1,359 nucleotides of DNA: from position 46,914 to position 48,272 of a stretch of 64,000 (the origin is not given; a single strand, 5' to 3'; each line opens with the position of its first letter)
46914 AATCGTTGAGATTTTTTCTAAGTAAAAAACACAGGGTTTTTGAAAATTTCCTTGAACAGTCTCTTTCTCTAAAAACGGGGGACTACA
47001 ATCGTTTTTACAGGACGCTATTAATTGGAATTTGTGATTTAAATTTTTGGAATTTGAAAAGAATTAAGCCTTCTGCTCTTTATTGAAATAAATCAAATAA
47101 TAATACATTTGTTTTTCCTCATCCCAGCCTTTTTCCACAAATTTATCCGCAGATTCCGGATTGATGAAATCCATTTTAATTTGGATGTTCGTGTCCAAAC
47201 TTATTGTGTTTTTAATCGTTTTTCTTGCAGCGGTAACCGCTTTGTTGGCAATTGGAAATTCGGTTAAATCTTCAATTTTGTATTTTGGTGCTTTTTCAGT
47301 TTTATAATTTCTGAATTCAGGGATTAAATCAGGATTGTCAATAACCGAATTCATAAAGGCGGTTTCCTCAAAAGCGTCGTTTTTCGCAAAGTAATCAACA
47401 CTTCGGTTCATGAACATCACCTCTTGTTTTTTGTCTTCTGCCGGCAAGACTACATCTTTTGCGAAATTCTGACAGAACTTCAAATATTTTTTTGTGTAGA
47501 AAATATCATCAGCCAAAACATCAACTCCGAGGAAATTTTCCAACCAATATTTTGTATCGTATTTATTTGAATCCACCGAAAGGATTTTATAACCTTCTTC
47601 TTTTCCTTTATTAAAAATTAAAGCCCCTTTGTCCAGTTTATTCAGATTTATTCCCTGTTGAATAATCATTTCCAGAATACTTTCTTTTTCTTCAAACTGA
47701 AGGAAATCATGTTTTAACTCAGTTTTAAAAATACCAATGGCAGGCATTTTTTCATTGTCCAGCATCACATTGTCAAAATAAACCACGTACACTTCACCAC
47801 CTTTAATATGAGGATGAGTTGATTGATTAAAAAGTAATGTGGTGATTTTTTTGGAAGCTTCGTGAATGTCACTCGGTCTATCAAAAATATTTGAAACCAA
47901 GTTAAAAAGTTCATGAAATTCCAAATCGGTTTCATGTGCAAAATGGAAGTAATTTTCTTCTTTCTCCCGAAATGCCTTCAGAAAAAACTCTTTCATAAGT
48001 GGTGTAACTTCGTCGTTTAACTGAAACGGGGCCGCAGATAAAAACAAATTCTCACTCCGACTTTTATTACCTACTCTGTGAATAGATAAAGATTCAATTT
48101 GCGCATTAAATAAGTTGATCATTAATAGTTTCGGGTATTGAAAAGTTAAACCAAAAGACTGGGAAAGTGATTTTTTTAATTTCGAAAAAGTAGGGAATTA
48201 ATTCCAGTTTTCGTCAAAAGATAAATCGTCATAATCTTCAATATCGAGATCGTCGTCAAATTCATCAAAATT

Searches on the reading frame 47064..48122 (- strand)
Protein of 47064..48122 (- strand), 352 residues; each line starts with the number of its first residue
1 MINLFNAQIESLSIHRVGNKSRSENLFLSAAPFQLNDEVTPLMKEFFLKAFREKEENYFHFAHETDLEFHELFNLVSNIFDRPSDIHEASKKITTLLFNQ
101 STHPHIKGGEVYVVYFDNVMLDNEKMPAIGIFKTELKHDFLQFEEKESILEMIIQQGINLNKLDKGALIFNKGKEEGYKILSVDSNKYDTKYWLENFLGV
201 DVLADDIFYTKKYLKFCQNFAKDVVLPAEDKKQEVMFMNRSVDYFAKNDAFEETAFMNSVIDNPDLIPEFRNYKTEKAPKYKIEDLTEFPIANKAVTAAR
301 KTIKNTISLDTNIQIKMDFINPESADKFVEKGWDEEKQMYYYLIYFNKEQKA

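Call 43: search_protein_families(library=pfam, proteins=[window:47064-48122:-], max_evalue=0.001)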
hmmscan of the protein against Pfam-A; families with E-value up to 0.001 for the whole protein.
window:47064-48122:- (352 aa): 1 family
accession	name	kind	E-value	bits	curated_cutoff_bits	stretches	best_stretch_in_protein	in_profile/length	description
PF04245.18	NA37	-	2.8e-53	181.8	24.6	1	14-339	2-324/325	37-kD nucleoid-associated bacterial protein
